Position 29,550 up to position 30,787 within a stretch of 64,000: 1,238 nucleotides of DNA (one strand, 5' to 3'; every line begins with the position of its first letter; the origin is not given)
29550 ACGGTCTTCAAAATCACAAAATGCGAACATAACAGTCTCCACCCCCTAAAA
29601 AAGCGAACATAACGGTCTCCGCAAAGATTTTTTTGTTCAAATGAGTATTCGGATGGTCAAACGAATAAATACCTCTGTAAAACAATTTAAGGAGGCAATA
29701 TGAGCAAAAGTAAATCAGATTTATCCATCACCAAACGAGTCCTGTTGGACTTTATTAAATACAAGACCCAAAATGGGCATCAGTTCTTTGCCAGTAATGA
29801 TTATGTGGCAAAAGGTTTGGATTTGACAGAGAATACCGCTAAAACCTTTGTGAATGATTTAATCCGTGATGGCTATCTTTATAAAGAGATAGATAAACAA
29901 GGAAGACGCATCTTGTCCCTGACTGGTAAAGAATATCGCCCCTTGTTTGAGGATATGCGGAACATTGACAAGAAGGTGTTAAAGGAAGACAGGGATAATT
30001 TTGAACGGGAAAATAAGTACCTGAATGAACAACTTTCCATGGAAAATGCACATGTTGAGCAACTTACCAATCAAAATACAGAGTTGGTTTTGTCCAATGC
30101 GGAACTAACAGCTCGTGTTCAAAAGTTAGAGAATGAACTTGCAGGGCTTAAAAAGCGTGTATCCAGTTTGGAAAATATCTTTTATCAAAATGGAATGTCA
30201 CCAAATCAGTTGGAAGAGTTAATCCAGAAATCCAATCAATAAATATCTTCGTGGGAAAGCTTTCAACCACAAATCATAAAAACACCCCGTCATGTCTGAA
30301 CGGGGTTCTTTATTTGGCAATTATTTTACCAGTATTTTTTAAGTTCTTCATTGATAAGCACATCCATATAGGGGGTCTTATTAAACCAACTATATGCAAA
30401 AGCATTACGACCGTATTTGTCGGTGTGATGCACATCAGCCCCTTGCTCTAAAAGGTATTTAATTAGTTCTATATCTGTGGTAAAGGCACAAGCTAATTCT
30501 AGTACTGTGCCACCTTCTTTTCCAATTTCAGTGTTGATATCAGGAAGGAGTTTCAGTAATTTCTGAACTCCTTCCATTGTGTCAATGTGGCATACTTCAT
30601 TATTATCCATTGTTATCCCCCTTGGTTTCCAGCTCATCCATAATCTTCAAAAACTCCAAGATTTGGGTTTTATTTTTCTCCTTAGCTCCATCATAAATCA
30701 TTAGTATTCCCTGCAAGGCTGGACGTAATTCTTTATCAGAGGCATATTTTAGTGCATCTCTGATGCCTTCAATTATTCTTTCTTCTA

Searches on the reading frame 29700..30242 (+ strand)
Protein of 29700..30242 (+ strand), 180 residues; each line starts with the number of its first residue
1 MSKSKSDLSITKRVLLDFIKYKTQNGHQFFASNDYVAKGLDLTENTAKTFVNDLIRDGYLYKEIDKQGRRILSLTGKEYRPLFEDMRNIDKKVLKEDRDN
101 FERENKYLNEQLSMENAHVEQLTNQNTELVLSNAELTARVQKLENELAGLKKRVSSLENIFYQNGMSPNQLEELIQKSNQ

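Call 5: search_protein_families(library=pfam, proteins=[window:29700-30242:+], max_evalue=0.01)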
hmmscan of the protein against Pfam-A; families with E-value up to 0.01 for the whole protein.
window:29700-30242:+ (180 aa): 10 families
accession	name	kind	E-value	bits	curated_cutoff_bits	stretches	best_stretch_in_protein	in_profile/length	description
PF13730.12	HTH_36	-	3.8e-06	27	25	1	11-60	7-55/55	Helix-turn-helix domain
PF10234.14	Cluap1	-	0.00013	21.9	25.8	1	44-160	112-222/268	Clusterin-associated protein-1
PF11932.13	DUF3450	-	0.0008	19.2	32.6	1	83-160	18-94/241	Protein of unknown function (DUF3450)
PF24064.2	HTH_NPRL3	-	0.0013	19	27.2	0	156-177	35-56/62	GATOR1 complex protein NPRL3, C-terminal HTH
PF24922.1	ACBP4_C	-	0.0015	19.2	31.2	1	98-159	5-66/105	Acyl-CoA-binding domain-containing protein 4-6, C-terminal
PF06872.16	EspG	-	0.0027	16.8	25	1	125-179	197-251/383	EspG protein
PF13412.12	HTH_24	-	0.0049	16.8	21.9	0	32-60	19-47/48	Winged helix-turn-helix DNA-binding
PF06810.17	Phage_scaffold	-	0.0052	17.2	35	1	66-151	18-83/170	Phage capsid assembly scaffolding protein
PF08784.17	RPA_C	-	0.0089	17.2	22.6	0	8-66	49-105/106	Replication protein A C terminal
PF01399.33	PCI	-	0.0098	16.5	22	0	34-70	43-79/84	PCI domain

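Call 7: search_protein_families(library=phrogs, proteins=[window:29700-30242:+], max_evalue=0.01)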
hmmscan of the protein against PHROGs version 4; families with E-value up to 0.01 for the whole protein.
window:29700-30242:+ (180 aa): 3 families
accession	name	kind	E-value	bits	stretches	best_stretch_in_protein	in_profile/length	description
phrog_186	-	DNA, RNA and nucleotide metabolism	8e-06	26.7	1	15-176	47-195/308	DnaD-like helicase loader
phrog_428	-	DNA, RNA and nucleotide metabolism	0.00026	21.3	1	6-127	101-214/455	replication initiation protein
phrog_678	-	DNA, RNA and nucleotide metabolism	0.0021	18.6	1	16-90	80-150/346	replication initiation O-like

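Call 35: search_solved_structures(query=window:29700-30242:+, max_evalue=1)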
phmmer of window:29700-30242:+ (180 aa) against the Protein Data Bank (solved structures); distinct sequences matched with E-value up to 1: 21.
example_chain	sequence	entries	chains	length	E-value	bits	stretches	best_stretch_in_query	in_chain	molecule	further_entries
5apz_A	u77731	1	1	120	0.008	19.5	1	108-156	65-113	GENERAL CONTROL PROTEIN GCN4, NOR1 TCAR0761, GENERAL CONTROL PROTEIN GCN4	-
3cta_A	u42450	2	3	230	0.023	18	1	20-90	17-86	Riboflavin kinase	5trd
7bjs_A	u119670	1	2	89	0.058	16.7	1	116-161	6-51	Kinesin heavy chain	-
5apx_A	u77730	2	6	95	0.07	16.4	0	134-177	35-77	GENERAL CONTROL PROTEIN GCN4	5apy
5ziy_A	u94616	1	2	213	0.097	16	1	26-98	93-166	Flagellar hook-associated protein 3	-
6gaj_A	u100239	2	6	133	0.1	15.9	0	113-175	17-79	Outer capsid protein sigma-1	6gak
5apu_A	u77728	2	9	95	0.11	15.8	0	134-176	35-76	GENERAL CONTROL PROTEIN GCN4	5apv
1o6c_A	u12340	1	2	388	0.16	15.3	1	37-93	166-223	UDP-N-acetylglucosamine 2-epimerase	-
4fkz_A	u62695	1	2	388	0.16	15.3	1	37-93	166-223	UDP-N-acetylglucosamine 2-epimerase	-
5apw_A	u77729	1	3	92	0.18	15.1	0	134-158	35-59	GENERAL CONTROL PROTEIN GCN4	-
9mmx_C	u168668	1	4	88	0.2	14.9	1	89-158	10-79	M protein, serotype 6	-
5apq_A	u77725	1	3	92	0.26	14.6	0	134-156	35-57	GENERAL CONTROL PROTEIN GCN4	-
5apt_A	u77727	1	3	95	0.28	14.5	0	134-156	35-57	GENERAL CONTROL PROTEIN GCN4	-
5aps_A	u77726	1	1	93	0.32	14.3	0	134-158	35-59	GENERAL CONTROL PROTEIN GCN4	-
6e2j_B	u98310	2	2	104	0.37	14.1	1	60-153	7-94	Keratin, type I cytoskeletal 10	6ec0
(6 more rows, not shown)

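Call 43: search_dna_similar(query=window:29700-30242:+, collection=plasmids, mode=protein, max_evalue=0.001)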
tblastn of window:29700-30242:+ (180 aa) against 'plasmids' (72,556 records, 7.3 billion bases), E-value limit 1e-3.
No match.

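Call 44: search_dna_similar(query=window:29700-30242:+, collection=phages, mode=protein, max_evalue=0.001)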
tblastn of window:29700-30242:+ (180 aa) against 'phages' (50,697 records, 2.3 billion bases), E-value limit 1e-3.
No match.

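Call 54: find_related_loci(query=A3, collection=viral_contigs, flank=10000)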
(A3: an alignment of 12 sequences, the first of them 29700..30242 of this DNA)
Query A3 (180 aa) in viral_contigs; peptide patterns used: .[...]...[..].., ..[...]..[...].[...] (x = any residue, [..] = any of these).
129 stretches matched a pattern, but none encodes a relative of the query by tblastn (E <= 1e-3).

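Call 96: search_protein_families(library=ncbifam, proteins=[window:29700-30242:+], max_evalue=0.01)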
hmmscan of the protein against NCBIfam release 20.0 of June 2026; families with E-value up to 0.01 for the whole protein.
window:29700-30242:+ (180 aa): 7 families
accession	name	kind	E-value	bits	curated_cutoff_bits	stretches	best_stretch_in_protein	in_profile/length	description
NF050133.1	TransRegFabT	equivalog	0.00019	21.7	200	1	30-114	43-129/138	fatty acid biosynthesis transcriptional regulator FabT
NF043058.1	T4SS_LegC2C7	subfamily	0.00025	20.2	350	1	92-178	125-211/348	LegC2/C7 family Dot/Icm T4SS effector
NF008413.0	PRK11239.1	equivalog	0.00044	20.1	321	1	93-158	149-210/215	hypothetical protein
TIGR02169.1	SMC_prok_A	equivalog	0.00064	17.5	729.4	1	87-178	825-916/1165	chromosome segregation protein SMC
TIGR04523.1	Mplasa_alph_rch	subfamily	0.0031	15.5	270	1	93-175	346-428/745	helix-rich protein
TIGR02168.1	SMC_prok_B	equivalog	0.0043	14.8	567.35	1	75-159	211-295/1181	chromosome segregation protein SMC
NF038218.1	IcmG_DotF_IVB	equivalog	0.0053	16.5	200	1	85-155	118-190/266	type IVB secretion system protein IcmG/DotF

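Call 101: find_homologous_proteins(query=window:29700-30242:+)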
Query window:29700-30242:+ (180 aa): 144 proteins with E <= 0.001 among 256 candidates; the best 120 are listed.
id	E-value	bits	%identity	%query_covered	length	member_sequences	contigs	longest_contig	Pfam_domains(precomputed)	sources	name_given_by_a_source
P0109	3.2e-108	377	100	100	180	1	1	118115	PF13730.13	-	-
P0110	8.9e-105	366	97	100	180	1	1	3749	PF13730.13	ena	-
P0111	1.2e-104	365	98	100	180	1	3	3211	PF13730.13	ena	-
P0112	3.4e-104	364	97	100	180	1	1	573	PF13730.13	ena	-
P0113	5.2e-104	363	97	100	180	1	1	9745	PF13730.13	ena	-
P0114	5.6e-104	363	96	100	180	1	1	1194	-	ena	-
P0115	1.3e-103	362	96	100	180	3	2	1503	PF13730.13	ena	-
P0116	1.4e-103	362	96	100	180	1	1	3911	PF13730.13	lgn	-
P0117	2.4e-103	361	97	100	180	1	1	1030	PF13730.13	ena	-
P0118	3.0e-103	361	97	100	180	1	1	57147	PF13730.13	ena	-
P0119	5.2e-103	360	96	100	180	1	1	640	PF13730.13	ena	-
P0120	6.7e-103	359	96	100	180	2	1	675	PF13730.13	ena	-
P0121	6.7e-103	359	96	100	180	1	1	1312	PF13730.13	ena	-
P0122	7.5e-103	359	96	100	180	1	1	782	PF13730.13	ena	-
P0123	9.3e-103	359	96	100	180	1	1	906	PF13730.13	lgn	-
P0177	1.1e-77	277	73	98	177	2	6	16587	-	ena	-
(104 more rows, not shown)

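Call 104: find_encoding_contigs(protein=P0113, flank=10000, max_places=2)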
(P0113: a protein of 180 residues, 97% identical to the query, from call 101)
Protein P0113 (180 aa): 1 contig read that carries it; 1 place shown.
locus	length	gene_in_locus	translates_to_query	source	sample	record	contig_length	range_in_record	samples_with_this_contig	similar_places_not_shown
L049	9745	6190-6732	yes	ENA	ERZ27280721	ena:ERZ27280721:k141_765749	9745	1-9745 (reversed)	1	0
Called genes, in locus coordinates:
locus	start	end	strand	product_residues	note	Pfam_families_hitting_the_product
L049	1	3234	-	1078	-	?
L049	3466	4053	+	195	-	PF00239:Resolvase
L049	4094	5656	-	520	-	PF00078:RVT_1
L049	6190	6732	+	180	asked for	PF13730:HTH_36 (weak)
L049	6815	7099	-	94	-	PF13637:Ank_4 (faint)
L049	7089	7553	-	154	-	-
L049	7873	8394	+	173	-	-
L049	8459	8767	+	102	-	-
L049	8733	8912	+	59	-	-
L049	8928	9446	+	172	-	-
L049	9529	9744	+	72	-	?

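Call 105: find_encoding_contigs(protein=P0177, flank=10000, max_places=4)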
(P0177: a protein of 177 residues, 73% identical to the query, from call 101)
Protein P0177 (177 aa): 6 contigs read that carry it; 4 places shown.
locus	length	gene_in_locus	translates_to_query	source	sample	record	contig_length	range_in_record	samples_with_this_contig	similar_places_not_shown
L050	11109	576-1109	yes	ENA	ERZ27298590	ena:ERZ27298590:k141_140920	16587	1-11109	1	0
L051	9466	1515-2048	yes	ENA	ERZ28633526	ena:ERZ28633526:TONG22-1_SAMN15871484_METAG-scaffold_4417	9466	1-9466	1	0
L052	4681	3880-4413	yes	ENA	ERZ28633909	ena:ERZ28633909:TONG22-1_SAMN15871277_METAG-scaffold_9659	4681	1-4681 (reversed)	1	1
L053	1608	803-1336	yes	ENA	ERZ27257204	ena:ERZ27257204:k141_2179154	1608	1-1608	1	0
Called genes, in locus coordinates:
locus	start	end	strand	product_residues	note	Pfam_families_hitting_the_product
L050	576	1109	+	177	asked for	-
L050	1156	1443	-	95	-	-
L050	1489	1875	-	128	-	PF12796:Ank_2 (weak), PF00023:Ank (faint), PF13637:Ank_4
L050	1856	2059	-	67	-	-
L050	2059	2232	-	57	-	-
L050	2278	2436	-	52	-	-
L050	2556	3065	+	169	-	-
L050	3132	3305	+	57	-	-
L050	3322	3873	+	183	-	-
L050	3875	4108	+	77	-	-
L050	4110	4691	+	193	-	-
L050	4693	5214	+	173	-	-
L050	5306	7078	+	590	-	PF20172:DUF6538, PF00589:Phage_integrase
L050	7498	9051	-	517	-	PF03772:Competence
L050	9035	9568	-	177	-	-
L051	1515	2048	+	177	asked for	-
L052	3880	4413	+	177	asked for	-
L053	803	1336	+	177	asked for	-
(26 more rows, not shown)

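Call 109: search_protein_representatives(alignment_id=A6)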
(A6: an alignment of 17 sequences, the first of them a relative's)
Query: 17 sequences, 179 profile positions. Proteins with E-value up to 0.001 (for the whole library): 112; up to 1e-10: 63; up to 1e-30: 14. The best 112 are listed.
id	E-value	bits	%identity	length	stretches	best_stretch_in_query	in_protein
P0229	3.8e-83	293.8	-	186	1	1-178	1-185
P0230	2.0e-54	200.2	-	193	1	5-178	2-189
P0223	3.2e-52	193.0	-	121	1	60-178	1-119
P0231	5.5e-52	192.2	-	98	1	1-97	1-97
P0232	3.2e-46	173.5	-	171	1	1-172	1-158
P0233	9.0e-44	165.5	-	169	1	1-176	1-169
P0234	1.4e-43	164.9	-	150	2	85-178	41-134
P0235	2.4e-43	164.1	-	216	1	1-153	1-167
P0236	1.2e-38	148.7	-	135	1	1-120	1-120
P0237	7.1e-37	143.0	-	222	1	1-178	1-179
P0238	9.9e-35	136.0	-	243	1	1-177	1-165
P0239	2.1e-33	131.7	-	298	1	1-177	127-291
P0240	6.4e-32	126.9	-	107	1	86-177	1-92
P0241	9.5e-31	123.0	-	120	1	1-92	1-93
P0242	9.2e-30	119.8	-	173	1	1-177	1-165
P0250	8.5e-28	113.4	-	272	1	1-178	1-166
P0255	2.1e-26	108.9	-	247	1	4-127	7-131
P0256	3.6e-26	108.1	-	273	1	5-128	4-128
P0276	2.2e-16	76.3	-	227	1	3-159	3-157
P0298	8.2e-08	48.3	-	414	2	6-91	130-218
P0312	5.3e-06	42.4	-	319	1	7-172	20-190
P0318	3.9e-05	39.6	-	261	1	7-139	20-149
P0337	7.5e-04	35.4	-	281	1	7-75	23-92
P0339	9.7e-04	35.1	-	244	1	4-112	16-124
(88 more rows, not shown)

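Call 110: list_cluster_members(proteins=[P0239, P0250, P0256, P0255, P0276, P0298, P0312, P0318, P0337, P0339])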
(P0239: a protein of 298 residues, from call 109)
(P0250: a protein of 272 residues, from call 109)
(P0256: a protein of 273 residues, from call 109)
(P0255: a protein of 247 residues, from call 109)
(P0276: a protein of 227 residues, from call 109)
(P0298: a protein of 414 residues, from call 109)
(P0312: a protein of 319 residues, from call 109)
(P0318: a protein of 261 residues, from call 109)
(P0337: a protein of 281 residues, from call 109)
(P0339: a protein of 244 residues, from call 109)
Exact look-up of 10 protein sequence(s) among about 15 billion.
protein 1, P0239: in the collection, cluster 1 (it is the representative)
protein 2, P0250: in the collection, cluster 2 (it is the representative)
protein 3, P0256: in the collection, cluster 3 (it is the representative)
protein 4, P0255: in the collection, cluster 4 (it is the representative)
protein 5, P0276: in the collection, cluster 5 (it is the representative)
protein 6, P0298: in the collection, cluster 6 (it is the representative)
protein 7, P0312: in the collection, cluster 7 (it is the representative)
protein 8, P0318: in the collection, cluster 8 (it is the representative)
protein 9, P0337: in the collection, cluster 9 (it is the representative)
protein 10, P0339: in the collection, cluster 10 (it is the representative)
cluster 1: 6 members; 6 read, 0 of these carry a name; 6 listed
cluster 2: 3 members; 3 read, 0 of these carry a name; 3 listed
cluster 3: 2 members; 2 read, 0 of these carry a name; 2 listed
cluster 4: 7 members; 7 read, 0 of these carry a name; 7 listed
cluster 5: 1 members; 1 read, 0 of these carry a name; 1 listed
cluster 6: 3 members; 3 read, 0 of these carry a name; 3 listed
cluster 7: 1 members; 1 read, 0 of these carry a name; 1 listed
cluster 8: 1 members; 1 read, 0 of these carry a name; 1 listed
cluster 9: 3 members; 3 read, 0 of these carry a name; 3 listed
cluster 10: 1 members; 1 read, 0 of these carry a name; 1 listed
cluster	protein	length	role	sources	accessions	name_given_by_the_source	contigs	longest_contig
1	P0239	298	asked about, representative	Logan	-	-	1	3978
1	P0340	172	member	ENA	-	-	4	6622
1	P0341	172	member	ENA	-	-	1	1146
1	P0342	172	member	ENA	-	-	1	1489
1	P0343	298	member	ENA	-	-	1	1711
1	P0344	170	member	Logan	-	-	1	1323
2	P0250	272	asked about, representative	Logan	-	-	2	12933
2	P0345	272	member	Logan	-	-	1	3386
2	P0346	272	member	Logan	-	-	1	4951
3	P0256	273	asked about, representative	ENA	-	-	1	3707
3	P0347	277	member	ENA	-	-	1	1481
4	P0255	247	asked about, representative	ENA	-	-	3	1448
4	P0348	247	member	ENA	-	-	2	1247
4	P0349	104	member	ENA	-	-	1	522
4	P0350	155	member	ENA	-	-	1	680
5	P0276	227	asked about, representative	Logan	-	-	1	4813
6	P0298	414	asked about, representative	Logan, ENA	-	-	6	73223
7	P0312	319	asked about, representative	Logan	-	-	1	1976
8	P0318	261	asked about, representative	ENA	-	-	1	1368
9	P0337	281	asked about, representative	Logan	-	-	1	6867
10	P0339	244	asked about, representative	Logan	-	-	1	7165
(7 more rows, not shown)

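Call 112: search_solved_structures(query=A6, max_evalue=10)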
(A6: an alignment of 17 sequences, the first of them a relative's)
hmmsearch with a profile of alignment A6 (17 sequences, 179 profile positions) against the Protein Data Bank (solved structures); distinct sequences matched with E-value up to 10: 46.
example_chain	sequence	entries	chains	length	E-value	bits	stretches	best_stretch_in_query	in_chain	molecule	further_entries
3cta_A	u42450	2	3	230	0.0013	21.6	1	27-91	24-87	Riboflavin kinase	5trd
8p4y_A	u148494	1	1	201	0.0054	19.5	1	87-172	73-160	Protein origami triangle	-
6l0o_A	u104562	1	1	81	0.0064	19.3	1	1-63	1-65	DNA helicase MCM8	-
6mi3_A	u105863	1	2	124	0.019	17.8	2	102-155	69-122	NF-kB ESSENTIAL MODULATOR,NF-kappa-B essential modulator,NF-kB ESSENTIAL MODULATOR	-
6mi4_A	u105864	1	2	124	0.049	16.4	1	102-155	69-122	NF-kB ESSENTIAL MODULATOR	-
5ziy_A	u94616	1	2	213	0.07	15.9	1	43-142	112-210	Flagellar hook-associated protein 3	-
22vl_b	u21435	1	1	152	0.096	15.5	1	71-164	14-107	ATP synthase subunit b, chloroplastic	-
7bjs_A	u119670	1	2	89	0.11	15.3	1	116-161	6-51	Kinesin heavy chain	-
7a4y_D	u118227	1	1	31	0.11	15.3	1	132-158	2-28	Coiled-coil P6 peptide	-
28zx_e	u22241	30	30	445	0.17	14.7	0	34-87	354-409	Eukaryotic translation initiation factor 3 subunit E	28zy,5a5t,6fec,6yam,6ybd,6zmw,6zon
6zvj_E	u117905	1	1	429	0.18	14.6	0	34-85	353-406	Eukaryotic translation initiation factor 3 subunit E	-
6w2s_3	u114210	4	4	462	0.19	14.5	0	34-87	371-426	Eukaryotic translation initiation factor 3 subunit E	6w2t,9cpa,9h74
4l9u_A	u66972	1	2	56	0.23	14.3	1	94-135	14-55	RAS guanyl-releasing protein 1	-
7o92_A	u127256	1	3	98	0.31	13.8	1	134-169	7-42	hypothetical protein UY81_C0065G0003 residues 18-54 from Candidatus Giovannonibacteria bac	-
6q22_A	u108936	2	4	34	0.31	13.8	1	135-159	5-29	Coiled-coil Trimer with Glu:Aminobutyric acid:Lys Triad | peptide with Glu:Ala:Lys triad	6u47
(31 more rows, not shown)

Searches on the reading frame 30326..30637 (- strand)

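Call 5: search_protein_families(library=pfam, proteins=[window:30326-30637:-], max_evalue=0.01)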
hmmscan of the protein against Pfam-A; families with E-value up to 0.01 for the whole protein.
window:30326-30637:- (103 aa): 5 families
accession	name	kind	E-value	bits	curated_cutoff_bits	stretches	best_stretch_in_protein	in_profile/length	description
PF13637.12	Ank_4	-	8.8e-07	29.5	22.7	1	51-86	5-40/50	Ankyrin repeats (many copies)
PF12796.13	Ank_2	-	2.6e-05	25.1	27.3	1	23-95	12-80/90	Ankyrin repeats (3 copies)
PF13606.12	Ank_3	-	0.00055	20.6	22.3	0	42-71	2-30/30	Ankyrin repeat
PF00023.36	Ank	-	0.0015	19.2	21.1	1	42-74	2-33/33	Ankyrin repeat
PF18903.5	DUF5659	-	0.0062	16.8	23.6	1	53-97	6-49/75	Domain of unknown function (DUF5659)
